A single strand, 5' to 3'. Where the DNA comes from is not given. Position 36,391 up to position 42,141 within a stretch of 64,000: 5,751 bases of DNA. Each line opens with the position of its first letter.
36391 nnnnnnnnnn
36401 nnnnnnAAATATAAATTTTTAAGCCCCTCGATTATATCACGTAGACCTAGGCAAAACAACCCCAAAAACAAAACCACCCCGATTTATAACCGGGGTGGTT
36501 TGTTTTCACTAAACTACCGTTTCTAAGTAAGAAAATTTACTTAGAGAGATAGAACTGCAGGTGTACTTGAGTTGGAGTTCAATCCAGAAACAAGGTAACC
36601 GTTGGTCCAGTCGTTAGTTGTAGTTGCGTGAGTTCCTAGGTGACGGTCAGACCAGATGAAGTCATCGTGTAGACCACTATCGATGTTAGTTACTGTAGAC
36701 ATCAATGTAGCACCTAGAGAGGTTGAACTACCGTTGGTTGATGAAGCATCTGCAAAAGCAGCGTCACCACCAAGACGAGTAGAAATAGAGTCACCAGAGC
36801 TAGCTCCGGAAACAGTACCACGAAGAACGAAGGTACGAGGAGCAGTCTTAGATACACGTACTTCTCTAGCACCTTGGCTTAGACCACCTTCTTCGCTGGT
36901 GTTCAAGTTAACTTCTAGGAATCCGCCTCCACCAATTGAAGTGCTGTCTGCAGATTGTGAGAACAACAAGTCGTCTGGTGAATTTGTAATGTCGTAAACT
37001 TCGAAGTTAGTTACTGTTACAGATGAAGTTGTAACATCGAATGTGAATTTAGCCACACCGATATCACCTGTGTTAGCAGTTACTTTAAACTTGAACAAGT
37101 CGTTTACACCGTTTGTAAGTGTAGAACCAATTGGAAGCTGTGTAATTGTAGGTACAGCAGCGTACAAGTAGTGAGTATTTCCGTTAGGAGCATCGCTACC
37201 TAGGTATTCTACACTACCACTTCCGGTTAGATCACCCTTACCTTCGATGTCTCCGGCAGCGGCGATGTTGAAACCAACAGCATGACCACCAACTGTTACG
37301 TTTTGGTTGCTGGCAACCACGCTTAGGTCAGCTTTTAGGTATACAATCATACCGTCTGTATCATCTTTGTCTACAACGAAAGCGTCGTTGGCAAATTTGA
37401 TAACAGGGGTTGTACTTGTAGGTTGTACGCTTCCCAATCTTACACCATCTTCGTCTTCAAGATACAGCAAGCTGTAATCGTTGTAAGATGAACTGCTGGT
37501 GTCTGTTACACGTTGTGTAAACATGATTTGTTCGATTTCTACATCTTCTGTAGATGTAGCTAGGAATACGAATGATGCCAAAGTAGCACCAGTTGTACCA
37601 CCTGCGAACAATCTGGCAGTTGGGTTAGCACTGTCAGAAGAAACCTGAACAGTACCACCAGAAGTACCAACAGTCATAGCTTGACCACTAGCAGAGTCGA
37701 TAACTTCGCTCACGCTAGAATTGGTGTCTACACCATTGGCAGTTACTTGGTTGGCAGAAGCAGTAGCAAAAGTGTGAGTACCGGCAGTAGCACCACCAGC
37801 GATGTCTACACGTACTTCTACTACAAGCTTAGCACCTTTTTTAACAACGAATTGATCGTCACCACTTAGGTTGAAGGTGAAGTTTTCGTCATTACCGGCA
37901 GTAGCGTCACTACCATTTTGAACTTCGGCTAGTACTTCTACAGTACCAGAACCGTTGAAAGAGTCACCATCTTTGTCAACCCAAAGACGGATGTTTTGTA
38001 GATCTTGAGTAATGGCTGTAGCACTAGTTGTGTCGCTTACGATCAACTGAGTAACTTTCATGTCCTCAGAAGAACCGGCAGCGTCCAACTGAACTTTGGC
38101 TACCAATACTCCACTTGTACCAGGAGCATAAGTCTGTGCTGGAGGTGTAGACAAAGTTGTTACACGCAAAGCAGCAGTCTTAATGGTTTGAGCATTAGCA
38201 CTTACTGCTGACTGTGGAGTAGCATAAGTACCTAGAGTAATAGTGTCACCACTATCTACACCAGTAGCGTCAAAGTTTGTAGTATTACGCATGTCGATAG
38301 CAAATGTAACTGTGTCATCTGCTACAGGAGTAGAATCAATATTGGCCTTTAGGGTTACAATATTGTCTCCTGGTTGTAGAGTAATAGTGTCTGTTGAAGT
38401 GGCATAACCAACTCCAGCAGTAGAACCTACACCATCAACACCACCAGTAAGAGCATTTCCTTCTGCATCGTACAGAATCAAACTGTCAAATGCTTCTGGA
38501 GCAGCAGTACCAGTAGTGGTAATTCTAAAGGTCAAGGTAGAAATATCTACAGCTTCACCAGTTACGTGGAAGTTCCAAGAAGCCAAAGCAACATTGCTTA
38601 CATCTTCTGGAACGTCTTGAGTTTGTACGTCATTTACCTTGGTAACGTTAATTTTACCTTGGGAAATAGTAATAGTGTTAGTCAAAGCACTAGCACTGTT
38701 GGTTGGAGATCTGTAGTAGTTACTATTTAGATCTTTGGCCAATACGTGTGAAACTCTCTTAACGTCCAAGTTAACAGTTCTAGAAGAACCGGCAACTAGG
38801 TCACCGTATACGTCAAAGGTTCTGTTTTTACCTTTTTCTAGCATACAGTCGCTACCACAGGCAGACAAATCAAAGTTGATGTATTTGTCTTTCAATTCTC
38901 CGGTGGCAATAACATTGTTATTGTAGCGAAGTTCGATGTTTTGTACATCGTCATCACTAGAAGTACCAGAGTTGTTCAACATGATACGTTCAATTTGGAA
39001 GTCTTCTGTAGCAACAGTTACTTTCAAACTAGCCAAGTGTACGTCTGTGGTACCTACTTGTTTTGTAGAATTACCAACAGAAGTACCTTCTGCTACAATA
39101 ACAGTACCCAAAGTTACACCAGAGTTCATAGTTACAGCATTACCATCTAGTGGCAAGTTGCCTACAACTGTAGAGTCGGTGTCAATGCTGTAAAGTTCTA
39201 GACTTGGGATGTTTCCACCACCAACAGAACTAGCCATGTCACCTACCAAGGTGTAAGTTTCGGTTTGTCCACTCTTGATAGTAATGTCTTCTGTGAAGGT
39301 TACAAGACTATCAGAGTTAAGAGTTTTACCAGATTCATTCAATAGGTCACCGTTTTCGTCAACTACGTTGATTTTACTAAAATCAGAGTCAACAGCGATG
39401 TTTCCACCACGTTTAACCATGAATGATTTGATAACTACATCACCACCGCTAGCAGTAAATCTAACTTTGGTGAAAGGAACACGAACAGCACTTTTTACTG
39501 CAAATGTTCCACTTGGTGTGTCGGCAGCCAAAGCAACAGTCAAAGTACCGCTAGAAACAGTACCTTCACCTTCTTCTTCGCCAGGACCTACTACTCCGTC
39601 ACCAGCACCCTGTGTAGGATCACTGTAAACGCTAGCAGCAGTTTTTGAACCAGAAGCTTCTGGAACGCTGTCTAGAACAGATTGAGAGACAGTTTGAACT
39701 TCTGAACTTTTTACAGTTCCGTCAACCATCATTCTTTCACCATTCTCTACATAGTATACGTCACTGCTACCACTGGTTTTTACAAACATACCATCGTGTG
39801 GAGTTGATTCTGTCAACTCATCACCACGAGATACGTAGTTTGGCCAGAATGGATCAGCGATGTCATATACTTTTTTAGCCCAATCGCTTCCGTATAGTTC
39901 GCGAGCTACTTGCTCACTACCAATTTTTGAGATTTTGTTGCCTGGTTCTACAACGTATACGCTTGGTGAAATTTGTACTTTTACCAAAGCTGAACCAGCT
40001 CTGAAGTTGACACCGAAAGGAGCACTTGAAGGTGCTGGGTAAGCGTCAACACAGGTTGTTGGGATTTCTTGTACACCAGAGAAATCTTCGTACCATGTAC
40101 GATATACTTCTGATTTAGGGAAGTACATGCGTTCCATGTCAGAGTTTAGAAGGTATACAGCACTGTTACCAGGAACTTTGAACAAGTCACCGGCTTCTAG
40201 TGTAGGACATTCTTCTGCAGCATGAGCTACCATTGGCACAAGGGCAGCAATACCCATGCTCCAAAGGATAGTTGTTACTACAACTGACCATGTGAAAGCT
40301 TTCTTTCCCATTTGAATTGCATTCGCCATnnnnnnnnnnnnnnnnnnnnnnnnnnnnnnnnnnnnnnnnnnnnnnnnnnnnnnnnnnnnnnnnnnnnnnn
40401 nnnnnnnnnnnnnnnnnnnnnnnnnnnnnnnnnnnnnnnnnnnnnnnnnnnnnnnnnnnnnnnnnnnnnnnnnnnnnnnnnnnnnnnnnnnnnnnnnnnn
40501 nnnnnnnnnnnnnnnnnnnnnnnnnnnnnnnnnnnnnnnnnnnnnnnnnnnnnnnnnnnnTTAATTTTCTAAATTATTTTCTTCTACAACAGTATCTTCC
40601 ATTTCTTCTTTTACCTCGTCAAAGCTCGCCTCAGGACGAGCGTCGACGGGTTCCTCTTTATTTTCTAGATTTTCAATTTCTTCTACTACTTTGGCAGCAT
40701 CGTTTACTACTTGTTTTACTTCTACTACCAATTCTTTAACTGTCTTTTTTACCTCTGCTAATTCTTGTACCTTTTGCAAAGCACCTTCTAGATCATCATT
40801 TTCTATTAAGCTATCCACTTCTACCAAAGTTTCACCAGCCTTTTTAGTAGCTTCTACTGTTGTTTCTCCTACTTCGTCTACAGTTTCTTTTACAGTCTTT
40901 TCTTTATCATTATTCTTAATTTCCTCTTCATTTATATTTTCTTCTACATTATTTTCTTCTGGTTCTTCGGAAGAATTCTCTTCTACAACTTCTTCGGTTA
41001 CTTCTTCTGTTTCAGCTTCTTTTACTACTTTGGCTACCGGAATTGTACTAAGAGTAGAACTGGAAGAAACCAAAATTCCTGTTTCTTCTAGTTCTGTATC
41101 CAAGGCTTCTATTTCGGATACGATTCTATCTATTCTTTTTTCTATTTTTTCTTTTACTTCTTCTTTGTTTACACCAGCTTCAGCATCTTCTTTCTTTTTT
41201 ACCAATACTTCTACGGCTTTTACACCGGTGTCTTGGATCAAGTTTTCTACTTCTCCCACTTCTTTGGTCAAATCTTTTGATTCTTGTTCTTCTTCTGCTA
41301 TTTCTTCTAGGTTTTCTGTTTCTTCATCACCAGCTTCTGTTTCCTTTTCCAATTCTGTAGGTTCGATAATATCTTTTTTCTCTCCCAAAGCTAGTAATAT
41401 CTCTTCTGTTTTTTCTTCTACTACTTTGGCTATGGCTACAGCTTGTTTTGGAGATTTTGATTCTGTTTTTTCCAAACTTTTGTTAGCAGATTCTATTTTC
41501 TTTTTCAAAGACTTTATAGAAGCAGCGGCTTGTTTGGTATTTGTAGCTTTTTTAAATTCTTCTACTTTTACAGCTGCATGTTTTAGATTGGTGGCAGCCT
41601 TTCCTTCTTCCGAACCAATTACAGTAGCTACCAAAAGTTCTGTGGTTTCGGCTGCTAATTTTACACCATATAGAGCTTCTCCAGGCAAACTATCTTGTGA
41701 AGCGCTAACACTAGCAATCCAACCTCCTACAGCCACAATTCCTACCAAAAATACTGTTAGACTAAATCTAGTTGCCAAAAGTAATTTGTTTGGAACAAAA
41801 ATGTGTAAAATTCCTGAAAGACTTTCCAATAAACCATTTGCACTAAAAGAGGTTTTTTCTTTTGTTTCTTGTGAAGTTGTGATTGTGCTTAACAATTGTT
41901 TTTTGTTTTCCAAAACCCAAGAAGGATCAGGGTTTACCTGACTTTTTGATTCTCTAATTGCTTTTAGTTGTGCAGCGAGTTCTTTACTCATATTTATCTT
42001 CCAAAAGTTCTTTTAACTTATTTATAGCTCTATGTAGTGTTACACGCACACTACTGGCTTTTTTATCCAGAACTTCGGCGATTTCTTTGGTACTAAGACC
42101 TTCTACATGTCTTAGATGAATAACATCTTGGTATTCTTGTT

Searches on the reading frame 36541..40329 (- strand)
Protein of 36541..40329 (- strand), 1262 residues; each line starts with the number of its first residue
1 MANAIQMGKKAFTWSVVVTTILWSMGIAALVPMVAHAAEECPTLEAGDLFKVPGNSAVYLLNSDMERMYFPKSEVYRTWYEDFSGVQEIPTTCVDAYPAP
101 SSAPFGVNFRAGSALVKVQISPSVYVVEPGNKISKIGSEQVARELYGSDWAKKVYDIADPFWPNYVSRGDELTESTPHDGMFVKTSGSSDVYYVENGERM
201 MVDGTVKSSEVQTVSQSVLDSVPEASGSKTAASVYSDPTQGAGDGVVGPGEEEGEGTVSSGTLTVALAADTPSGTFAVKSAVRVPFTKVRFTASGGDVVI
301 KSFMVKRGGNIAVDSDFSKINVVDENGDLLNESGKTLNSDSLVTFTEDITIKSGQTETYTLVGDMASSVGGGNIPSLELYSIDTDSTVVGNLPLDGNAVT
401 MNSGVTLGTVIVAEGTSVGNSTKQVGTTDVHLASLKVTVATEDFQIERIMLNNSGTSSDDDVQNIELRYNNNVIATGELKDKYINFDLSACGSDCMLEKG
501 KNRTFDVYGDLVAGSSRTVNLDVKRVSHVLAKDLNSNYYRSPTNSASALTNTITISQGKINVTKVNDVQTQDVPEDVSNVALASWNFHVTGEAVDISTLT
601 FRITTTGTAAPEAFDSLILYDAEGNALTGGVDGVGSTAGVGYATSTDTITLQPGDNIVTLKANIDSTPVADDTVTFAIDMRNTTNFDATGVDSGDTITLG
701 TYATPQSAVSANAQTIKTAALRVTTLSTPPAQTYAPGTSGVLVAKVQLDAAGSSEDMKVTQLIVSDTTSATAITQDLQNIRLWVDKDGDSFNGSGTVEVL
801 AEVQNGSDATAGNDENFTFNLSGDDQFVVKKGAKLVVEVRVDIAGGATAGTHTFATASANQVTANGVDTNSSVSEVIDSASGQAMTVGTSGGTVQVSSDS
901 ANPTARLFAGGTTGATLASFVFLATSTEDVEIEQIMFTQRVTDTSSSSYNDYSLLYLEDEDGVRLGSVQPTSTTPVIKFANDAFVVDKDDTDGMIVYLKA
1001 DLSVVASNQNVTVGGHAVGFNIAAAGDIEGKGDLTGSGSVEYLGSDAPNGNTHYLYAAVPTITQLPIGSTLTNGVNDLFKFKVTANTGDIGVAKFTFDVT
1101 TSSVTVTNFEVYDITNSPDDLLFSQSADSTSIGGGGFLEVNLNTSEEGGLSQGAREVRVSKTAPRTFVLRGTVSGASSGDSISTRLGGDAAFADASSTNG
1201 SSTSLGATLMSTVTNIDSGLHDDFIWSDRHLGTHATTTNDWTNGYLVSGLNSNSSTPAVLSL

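Call 8: search_protein_families(library=pfam, proteins=[window:36541-40329:-], max_evalue=0.01)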
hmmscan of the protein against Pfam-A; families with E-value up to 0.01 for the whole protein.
window:36541-40329:- (1262 aa): 0 families

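Call 62: find_related_loci(query=window:36541-40329:-, collection=metagenome_contigs, flank=10000)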
Query window:36541-40329:- (1262 aa) in metagenome_contigs; peptide patterns used: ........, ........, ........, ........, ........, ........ (x = any residue, [..] = any of these).
130 stretches matched a pattern; 27 encode a relative of the query (tblastn E <= 1e-3); 27 distinct loci.
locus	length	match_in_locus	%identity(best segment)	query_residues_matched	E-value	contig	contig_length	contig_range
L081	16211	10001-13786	61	1-1262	0e+0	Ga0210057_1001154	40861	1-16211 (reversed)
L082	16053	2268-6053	61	1-1262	0e+0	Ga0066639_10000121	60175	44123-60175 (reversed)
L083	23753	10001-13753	54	1-1261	0e+0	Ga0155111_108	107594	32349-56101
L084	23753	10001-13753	61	1-1262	0e+0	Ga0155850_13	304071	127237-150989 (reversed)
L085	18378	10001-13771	39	1-1256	0e+0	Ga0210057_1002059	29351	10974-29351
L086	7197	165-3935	39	1-1256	0e+0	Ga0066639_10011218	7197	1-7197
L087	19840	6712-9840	36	1-1036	1e-150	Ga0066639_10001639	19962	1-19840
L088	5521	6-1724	42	682-1261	5e-114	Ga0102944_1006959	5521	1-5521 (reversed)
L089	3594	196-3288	32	5-1113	3e-113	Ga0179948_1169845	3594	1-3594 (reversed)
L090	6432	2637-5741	32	5-1113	2e-108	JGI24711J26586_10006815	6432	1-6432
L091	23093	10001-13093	32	5-1113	3e-108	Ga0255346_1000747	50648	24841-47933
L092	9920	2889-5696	33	1-954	4e-105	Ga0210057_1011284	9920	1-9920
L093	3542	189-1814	40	5-564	2e-106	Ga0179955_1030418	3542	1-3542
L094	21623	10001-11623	40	5-564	6e-103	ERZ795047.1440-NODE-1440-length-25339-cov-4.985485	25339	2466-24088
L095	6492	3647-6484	34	3-944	1e-102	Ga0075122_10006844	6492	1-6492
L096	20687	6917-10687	64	1-1262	0e+0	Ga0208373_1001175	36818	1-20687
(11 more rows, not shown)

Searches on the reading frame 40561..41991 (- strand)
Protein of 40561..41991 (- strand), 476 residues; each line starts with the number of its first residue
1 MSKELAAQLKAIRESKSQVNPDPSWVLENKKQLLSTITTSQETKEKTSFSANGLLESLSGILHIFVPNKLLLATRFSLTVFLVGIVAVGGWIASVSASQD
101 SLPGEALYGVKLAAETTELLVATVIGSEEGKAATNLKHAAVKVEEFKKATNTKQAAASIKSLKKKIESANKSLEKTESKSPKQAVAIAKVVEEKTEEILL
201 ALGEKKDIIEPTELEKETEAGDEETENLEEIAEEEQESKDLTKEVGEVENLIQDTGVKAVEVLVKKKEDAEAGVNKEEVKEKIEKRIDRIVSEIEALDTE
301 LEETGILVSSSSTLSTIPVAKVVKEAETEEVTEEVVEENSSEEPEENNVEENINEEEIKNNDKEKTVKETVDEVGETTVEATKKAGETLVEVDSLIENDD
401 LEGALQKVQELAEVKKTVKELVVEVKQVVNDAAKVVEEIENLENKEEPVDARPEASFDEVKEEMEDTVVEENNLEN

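Call 9: search_protein_families(library=pfam, proteins=[window:40561-41991:-], max_evalue=0.01)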
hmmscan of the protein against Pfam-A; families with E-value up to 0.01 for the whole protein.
window:40561-41991:- (476 aa): 0 families

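Call 54: search_protein_families(library=pfam, proteins=[window:40561-41991:-], max_evalue=1)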
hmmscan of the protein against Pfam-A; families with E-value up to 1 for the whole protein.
window:40561-41991:- (476 aa): 1 family
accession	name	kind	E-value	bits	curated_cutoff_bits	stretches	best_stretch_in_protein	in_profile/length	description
PF21219.3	USH1C_N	-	0.68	10.4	27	1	389-435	8-54/74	Harmonin, N-terminal domain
